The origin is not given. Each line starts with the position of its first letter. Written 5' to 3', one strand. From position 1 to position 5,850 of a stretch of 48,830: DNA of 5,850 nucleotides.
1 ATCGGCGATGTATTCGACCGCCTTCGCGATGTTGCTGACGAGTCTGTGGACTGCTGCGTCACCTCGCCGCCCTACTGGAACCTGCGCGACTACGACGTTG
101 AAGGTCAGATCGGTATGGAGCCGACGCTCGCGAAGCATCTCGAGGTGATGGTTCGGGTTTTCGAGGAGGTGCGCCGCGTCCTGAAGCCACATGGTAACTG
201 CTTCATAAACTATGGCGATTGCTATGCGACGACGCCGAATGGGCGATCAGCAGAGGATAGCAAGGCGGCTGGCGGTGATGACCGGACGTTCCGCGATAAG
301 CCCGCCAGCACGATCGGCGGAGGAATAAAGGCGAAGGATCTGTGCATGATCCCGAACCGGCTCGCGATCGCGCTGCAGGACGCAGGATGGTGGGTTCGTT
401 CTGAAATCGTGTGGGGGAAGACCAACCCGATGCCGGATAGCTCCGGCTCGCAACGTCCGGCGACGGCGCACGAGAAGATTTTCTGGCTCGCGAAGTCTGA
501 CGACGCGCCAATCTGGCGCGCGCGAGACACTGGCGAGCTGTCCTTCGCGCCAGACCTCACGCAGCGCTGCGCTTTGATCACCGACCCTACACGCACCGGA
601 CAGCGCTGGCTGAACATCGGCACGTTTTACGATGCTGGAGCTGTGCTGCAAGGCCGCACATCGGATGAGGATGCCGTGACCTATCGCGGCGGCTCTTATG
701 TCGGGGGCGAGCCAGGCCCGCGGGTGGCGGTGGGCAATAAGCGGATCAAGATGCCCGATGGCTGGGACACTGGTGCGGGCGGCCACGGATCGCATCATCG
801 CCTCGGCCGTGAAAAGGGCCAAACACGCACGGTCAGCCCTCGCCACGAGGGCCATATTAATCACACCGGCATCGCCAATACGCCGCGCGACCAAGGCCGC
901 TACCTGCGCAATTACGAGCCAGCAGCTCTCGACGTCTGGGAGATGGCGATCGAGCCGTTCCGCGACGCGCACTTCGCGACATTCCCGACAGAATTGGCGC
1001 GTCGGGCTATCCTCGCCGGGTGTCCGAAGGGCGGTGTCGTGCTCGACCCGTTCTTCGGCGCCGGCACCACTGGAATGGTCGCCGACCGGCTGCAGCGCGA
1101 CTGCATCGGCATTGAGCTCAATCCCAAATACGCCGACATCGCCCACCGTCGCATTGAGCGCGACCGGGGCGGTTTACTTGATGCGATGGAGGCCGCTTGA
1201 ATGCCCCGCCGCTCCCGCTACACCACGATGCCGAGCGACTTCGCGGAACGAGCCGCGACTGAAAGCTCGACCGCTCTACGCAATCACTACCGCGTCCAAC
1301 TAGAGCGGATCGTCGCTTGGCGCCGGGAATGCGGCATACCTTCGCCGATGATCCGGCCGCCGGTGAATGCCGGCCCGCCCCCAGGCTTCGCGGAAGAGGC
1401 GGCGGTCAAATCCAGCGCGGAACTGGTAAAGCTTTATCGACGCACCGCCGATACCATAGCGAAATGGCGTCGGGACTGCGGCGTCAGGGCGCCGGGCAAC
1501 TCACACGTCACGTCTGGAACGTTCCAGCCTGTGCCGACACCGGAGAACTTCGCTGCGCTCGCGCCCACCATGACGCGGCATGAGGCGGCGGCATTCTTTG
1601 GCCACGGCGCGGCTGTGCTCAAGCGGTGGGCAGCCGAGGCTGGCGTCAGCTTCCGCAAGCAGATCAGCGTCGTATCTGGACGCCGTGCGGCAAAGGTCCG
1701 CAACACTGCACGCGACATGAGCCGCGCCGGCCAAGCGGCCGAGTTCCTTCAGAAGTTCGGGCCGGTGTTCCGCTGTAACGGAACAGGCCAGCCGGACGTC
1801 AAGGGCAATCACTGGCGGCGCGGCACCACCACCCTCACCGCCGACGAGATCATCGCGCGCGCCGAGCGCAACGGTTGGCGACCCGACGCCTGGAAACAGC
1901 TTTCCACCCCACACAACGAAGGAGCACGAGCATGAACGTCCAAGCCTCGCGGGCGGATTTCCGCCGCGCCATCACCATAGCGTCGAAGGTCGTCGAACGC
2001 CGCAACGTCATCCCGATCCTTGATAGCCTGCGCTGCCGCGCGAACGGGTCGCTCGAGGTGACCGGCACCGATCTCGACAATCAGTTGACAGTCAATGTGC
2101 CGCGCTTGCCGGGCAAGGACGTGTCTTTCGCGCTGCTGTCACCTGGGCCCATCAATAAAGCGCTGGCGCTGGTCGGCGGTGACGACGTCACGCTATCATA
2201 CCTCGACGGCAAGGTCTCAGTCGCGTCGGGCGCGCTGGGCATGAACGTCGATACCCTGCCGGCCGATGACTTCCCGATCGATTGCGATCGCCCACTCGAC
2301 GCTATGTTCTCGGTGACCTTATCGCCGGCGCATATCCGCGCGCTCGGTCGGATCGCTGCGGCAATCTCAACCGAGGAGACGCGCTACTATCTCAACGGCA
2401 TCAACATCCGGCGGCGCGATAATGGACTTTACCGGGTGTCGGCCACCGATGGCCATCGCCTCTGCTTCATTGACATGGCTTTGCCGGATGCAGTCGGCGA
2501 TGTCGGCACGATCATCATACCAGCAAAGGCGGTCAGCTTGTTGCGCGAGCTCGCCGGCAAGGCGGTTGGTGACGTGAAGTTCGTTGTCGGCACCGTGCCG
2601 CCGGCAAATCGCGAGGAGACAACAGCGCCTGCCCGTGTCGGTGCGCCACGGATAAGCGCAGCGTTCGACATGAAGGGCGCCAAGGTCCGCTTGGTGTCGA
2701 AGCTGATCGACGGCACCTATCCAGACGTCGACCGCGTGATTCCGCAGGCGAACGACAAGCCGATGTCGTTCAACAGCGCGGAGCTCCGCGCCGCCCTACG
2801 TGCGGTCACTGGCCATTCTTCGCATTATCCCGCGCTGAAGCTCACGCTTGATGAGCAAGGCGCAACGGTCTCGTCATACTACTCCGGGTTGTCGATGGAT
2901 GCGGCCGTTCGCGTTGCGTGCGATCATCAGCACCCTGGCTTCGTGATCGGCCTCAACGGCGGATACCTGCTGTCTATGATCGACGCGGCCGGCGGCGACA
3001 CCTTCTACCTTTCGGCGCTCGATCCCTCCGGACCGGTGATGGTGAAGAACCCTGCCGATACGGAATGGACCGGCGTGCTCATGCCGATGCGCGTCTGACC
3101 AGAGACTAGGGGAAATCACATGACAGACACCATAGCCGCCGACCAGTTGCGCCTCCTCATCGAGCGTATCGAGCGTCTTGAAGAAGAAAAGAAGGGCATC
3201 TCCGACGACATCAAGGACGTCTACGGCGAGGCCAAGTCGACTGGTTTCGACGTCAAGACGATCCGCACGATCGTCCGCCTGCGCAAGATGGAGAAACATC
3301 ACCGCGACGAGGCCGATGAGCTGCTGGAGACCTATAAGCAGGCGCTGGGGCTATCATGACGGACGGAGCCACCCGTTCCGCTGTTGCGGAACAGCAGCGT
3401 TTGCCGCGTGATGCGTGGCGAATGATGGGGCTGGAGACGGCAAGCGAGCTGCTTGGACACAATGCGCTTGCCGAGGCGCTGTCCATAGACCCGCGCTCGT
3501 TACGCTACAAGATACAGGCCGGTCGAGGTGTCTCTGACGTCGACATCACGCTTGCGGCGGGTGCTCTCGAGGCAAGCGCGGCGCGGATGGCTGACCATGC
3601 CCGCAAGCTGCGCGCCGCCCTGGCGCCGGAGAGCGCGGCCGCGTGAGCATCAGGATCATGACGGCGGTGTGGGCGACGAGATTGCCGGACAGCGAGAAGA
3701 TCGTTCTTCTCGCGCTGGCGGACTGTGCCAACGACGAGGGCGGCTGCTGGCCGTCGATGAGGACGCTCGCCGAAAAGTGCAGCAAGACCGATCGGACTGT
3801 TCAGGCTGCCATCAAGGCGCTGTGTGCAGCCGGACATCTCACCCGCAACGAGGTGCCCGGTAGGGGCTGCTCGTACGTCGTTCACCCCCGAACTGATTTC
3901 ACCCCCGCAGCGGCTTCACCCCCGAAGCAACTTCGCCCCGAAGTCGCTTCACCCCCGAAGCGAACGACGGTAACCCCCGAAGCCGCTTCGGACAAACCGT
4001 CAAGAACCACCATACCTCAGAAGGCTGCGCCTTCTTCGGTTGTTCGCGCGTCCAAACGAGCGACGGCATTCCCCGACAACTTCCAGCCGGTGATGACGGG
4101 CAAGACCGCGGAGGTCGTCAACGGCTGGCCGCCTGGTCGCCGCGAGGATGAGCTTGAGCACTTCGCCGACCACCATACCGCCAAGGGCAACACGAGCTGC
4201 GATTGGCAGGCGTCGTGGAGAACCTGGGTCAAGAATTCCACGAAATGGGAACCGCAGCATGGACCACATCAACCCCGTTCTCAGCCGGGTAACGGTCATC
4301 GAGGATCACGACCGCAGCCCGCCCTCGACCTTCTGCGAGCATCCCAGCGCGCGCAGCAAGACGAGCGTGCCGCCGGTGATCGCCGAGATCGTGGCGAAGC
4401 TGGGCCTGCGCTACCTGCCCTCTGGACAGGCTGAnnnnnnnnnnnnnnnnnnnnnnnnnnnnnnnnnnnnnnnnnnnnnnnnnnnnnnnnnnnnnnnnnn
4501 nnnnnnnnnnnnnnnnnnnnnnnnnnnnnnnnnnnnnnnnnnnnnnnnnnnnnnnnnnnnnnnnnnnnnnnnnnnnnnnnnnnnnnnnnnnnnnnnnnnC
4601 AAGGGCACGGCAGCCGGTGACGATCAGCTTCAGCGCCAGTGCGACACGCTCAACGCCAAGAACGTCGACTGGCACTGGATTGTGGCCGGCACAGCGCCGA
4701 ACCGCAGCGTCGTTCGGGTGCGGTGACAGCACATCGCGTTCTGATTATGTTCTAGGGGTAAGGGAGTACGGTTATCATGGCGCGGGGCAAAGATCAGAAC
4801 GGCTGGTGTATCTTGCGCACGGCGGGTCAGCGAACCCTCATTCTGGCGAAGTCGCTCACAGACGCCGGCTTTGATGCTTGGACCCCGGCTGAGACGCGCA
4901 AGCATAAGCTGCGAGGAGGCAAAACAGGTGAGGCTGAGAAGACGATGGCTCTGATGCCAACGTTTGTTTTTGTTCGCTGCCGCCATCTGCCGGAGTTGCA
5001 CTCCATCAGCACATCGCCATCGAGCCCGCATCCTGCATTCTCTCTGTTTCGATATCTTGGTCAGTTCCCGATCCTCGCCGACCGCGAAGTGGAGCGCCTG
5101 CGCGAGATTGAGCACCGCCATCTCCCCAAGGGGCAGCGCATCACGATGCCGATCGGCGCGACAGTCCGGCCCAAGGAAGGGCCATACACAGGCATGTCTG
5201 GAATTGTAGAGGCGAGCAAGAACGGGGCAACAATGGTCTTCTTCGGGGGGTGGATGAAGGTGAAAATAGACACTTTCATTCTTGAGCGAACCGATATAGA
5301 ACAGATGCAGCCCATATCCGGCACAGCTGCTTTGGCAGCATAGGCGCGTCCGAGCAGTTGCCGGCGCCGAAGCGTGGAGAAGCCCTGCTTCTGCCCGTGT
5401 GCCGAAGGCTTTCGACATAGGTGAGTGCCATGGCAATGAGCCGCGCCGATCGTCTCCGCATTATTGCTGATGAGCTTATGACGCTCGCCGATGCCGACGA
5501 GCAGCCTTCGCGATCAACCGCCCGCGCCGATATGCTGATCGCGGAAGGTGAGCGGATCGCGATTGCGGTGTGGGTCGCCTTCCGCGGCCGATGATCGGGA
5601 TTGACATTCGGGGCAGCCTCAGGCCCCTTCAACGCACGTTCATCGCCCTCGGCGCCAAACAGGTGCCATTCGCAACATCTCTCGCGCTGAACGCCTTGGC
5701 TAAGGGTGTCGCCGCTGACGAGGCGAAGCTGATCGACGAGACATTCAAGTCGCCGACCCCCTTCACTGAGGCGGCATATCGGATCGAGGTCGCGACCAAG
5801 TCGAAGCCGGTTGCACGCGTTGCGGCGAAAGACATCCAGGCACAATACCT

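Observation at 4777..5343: NusG/RfaH-like factor occupying the lambda-Q position ahead of a late operon of about 30 kb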

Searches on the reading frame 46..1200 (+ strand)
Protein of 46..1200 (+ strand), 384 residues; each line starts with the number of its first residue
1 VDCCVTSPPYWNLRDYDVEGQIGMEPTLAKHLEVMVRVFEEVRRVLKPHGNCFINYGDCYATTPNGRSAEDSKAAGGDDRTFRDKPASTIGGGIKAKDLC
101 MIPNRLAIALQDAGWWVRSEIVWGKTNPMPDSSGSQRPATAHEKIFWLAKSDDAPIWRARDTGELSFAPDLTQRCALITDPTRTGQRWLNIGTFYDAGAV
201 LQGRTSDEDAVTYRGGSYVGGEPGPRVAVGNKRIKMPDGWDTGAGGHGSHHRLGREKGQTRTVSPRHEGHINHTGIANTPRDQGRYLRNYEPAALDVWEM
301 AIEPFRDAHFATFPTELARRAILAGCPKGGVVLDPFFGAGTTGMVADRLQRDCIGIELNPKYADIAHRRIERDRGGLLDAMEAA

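Call 4: search_protein_families(library=pfam, proteins=[window:46-1200:+], max_evalue=1)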
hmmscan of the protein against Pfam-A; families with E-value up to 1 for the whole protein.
window:46-1200:+ (384 aa): 4 families
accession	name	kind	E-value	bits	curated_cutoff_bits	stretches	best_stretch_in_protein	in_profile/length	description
PF01555.25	N6_N4_Mtase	-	1.1e-42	146.9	26.7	1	2-367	2-220/221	DNA methylase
PF08241.18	Methyltransf_11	-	0.0014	19.6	21.2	1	30-54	71-95/95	Methyltransferase domain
PF13649.12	Methyltransf_25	-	0.015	16.4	27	0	332-372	1-43/97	Methyltransferase domain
PF07927.17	HicA_toxin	-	0.3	11.7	27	1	239-269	12-41/58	HicA toxin of bacterial toxin-antitoxin,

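Call 5: search_protein_families(library=phrogs, proteins=[window:46-1200:+], max_evalue=0.01)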
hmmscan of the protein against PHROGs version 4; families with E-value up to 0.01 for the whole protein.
window:46-1200:+ (384 aa): 12 families
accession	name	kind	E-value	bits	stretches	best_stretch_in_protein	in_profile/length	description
phrog_67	-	other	5.1e-56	192.1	1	2-378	144-351/743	DNA methyltransferase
phrog_498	-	other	2.2e-23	83.6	1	108-373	288-423/633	DNA methyltransferase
phrog_3008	-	other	2.2e-18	67.4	1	302-373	143-214/244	DNA methyltransferase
phrog_12517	-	unknown function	3.1e-13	50.6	2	312-371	89-148/316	-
phrog_23085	-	unknown function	3.3e-09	37.5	1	309-371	44-106/138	-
phrog_18293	-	other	4.3e-09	37.4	1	269-374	6-111/119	methyltransferase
phrog_8769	-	other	4.6e-09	37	1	327-374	10-57/71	methyltransferase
phrog_18146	-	other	1.9e-06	28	1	311-360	51-101/452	DNA methyltransferase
phrog_23148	-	unknown function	4.2e-06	27.9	1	309-370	85-146/165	-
phrog_6952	-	other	5e-05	24.2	1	296-365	100-170/181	DNA methyltransferase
phrog_16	-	DNA, RNA and nucleotide metabolism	0.00019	20.8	1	309-364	848-903/986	DNA helicase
phrog_6025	-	other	0.0019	18.8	1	2-132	32-117/192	DNA methyltransferase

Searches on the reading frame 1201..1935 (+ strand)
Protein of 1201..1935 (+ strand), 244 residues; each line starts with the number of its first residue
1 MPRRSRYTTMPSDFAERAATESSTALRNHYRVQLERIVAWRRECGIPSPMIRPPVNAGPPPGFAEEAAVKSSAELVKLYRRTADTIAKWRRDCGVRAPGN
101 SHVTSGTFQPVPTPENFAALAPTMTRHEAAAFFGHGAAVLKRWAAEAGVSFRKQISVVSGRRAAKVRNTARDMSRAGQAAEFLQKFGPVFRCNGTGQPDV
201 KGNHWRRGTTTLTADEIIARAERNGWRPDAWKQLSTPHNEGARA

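Call 4: search_protein_families(library=pfam, proteins=[window:1201-1935:+], max_evalue=1)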
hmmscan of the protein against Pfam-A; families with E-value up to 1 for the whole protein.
window:1201-1935:+ (244 aa): 0 families

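Call 5: search_protein_families(library=phrogs, proteins=[window:1201-1935:+], max_evalue=0.01)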
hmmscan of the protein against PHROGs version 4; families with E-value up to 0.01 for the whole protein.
window:1201-1935:+ (244 aa): 1 family
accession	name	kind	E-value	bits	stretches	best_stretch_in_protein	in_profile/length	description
phrog_9129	-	unknown function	0.0025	18.8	1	117-178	79-140/184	-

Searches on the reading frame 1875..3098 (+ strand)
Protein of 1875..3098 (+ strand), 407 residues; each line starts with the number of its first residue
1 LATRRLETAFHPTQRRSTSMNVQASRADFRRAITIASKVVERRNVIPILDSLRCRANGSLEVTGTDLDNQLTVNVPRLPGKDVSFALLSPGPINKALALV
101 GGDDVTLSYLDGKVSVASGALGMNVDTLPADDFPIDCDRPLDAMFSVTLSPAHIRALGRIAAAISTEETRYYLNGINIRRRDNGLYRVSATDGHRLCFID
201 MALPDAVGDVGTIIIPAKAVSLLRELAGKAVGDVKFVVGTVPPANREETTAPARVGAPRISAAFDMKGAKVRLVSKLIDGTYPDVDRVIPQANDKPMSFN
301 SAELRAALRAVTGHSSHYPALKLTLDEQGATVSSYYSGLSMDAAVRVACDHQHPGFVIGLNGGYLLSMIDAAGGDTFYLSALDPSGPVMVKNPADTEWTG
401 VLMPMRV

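Call 4: search_protein_families(library=pfam, proteins=[window:1875-3098:+], max_evalue=1)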
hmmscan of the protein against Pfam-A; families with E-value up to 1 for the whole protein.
window:1875-3098:+ (407 aa): 3 families
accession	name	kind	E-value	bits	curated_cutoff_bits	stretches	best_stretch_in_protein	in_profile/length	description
PF02767.21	DNA_pol3_beta_2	-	3.7e-18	66.3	27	1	155-284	9-116/116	DNA polymerase III beta subunit, central domain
PF00712.24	DNA_pol3_beta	-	2.9e-09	37.5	24.4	1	20-134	1-117/120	DNA polymerase III beta subunit, N-terminal domain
PF02768.20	DNA_pol3_beta_3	-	2.2e-05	24.7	27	1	287-406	2-121/121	DNA polymerase III beta subunit, C-terminal domain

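Call 5: search_protein_families(library=phrogs, proteins=[window:1875-3098:+], max_evalue=0.01)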
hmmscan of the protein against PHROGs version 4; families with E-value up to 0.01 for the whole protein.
window:1875-3098:+ (407 aa): 4 families
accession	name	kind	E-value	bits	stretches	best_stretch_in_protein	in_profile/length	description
phrog_947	-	DNA, RNA and nucleotide metabolism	4.7e-59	201.2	1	18-407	1-365/368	DNA polymerase processivity factor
phrog_3007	-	DNA, RNA and nucleotide metabolism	1.1e-16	62.1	1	166-325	19-158/190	RusA-like Holliday junction resolvase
phrog_6615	-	DNA, RNA and nucleotide metabolism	6.8e-06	26.9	1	278-407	69-213/214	DNA polymerase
phrog_12598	-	DNA, RNA and nucleotide metabolism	0.0071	16.7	0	18-66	2-51/275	RusA-like Holliday junction resolvase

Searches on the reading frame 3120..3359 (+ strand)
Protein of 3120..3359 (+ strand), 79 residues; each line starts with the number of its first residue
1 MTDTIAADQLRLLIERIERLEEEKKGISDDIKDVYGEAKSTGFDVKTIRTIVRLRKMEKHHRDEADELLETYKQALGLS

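Call 4: search_protein_families(library=pfam, proteins=[window:3120-3359:+], max_evalue=1)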
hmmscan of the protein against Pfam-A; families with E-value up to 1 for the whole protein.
window:3120-3359:+ (79 aa): 4 families
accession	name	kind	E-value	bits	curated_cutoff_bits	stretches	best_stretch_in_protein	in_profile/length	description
PF10073.14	GapR_DNA-bd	-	1.3e-34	118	22.6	1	6-77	1-72/72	GapR-like, DNA-binding domain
PF09278.17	MerR-DNA-bind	-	0.0012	19.8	25.4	1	38-71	10-43/65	MerR, DNA binding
PF01992.21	vATP-synt_AC39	-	0.038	13.8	29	1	17-68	178-229/339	ATP synthase (C/AC39) subunit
PF12298.14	Bot1p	-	0.11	13.1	23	1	38-76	40-78/172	Eukaryotic mitochondrial regulator protein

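Call 5: search_protein_families(library=phrogs, proteins=[window:3120-3359:+], max_evalue=0.01)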
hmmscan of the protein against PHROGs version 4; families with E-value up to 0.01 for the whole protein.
window:3120-3359:+ (79 aa): 3 families
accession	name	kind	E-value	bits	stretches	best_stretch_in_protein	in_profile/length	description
phrog_4212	-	unknown function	6.9e-31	108.7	1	3-78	276-351/353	-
phrog_7029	-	unknown function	0.00055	21.4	1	14-60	7-53/78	-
phrog_639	-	transcription regulation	0.0045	18.2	1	3-72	14-86/95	transcriptional regulator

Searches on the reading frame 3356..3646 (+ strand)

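Call 4: search_protein_families(library=pfam, proteins=[window:3356-3646:+], max_evalue=1)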
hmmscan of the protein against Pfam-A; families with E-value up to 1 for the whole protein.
window:3356-3646:+ (96 aa): 2 families
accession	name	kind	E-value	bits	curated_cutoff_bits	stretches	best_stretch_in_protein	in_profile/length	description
PF02954.25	HTH_8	-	0.027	14.6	22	1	38-55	24-41/42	Bacterial regulatory protein, Fis family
PF21987.2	YajR_YAM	-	0.24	11.7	26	1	43-64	9-30/56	YajR YAM domain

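Call 5: search_protein_families(library=phrogs, proteins=[window:3356-3646:+], max_evalue=0.01)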
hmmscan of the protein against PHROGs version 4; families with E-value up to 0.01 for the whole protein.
window:3356-3646:+ (96 aa): 0 families

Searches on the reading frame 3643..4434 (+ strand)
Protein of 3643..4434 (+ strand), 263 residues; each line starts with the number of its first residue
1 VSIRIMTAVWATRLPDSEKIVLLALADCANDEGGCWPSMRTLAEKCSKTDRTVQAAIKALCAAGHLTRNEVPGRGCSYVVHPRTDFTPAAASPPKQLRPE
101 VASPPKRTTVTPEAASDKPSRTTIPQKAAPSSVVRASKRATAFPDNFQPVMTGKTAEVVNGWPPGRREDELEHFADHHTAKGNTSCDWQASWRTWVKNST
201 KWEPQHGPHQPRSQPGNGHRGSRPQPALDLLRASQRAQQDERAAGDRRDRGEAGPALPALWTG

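Call 4: search_protein_families(library=pfam, proteins=[window:3643-4434:+], max_evalue=1)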
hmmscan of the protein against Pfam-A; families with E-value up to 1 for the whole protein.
window:3643-4434:+ (263 aa): 4 families
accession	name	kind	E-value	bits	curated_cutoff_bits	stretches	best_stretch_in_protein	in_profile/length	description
PF13730.12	HTH_36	-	5.3e-19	68.2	25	1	12-66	1-55/55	Helix-turn-helix domain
PF21984.2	DnaD_N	-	0.0092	16.6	27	1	14-70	14-69/101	DnaD N-terminal domain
PF17948.6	DnaT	-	0.012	15.7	25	1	146-205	6-66/69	DnaT DNA-binding domain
PF12802.13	MarR_2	-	0.041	14.5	27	1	17-73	6-57/61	MarR family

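Call 5: search_protein_families(library=phrogs, proteins=[window:3643-4434:+], max_evalue=0.01)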
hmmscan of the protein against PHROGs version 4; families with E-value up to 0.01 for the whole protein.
window:3643-4434:+ (263 aa): 18 families
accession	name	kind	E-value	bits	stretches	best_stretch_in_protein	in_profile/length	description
phrog_391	-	DNA, RNA and nucleotide metabolism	8.9e-25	88.9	1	1-134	1-147/298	replication initiation O-like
phrog_1032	-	DNA, RNA and nucleotide metabolism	4.9e-22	80.2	1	1-67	1-68/281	replication initiation protein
phrog_270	-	DNA, RNA and nucleotide metabolism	7.7e-18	66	1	1-130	31-152/383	replication initiation protein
phrog_8540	-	DNA, RNA and nucleotide metabolism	1.3e-16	62.4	1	1-73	1-74/196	replication initiation O-like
phrog_4617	-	DNA, RNA and nucleotide metabolism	1.6e-13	51.9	1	1-71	1-72/223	replication initiation protein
phrog_11896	-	DNA, RNA and nucleotide metabolism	1.1e-12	49.4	1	1-70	1-74/225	primosomal protein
phrog_678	-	DNA, RNA and nucleotide metabolism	3.8e-10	40.8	1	1-126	57-181/346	replication initiation O-like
phrog_345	-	DNA, RNA and nucleotide metabolism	1.1e-06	29.6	1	16-129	47-167/297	replication initiation O-like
phrog_1408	-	DNA, RNA and nucleotide metabolism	1.6e-06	28.8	1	96-225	150-268/302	replication initiation protein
phrog_6643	-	DNA, RNA and nucleotide metabolism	2e-06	28.5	1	10-68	10-68/313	replication initiation protein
phrog_8102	-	DNA, RNA and nucleotide metabolism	2.1e-05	24.8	1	13-73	31-95/337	replication initiation protein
phrog_3992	-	DNA, RNA and nucleotide metabolism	2.3e-05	25.1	1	133-220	198-290/345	primosomal protein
phrog_428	-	DNA, RNA and nucleotide metabolism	6.5e-05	23.3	1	19-78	108-173/455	replication initiation protein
phrog_186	-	DNA, RNA and nucleotide metabolism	0.00042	21.1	1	14-73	39-99/308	DnaD-like helicase loader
phrog_3502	-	unknown function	0.0006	20.9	1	6-71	41-106/131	-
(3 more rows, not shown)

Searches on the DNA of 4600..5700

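Call 42: search_rna_families(source=window, start=4600, end=5700, threshold=evalue, max_evalue=10, show_alignments=3)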
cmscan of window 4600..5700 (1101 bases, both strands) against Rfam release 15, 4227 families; matches with E-value up to 10: 3.
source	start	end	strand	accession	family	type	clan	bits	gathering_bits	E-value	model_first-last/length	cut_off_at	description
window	5498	5559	+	RF03934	mir-m107-1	Gene; miRNA;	-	23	83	0.17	1-65/65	no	mir-m107-1 microRNA precursor family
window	5498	5559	-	RF03934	mir-m107-1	Gene; miRNA;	-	21.6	83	0.38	1-65/65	no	mir-m107-1 microRNA precursor family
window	4910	4956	+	RF01306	sR52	Gene; snRNA; snoRNA; CD-box;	-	17.9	50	0.48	1-60/60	no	Small nucleolar RNA sR52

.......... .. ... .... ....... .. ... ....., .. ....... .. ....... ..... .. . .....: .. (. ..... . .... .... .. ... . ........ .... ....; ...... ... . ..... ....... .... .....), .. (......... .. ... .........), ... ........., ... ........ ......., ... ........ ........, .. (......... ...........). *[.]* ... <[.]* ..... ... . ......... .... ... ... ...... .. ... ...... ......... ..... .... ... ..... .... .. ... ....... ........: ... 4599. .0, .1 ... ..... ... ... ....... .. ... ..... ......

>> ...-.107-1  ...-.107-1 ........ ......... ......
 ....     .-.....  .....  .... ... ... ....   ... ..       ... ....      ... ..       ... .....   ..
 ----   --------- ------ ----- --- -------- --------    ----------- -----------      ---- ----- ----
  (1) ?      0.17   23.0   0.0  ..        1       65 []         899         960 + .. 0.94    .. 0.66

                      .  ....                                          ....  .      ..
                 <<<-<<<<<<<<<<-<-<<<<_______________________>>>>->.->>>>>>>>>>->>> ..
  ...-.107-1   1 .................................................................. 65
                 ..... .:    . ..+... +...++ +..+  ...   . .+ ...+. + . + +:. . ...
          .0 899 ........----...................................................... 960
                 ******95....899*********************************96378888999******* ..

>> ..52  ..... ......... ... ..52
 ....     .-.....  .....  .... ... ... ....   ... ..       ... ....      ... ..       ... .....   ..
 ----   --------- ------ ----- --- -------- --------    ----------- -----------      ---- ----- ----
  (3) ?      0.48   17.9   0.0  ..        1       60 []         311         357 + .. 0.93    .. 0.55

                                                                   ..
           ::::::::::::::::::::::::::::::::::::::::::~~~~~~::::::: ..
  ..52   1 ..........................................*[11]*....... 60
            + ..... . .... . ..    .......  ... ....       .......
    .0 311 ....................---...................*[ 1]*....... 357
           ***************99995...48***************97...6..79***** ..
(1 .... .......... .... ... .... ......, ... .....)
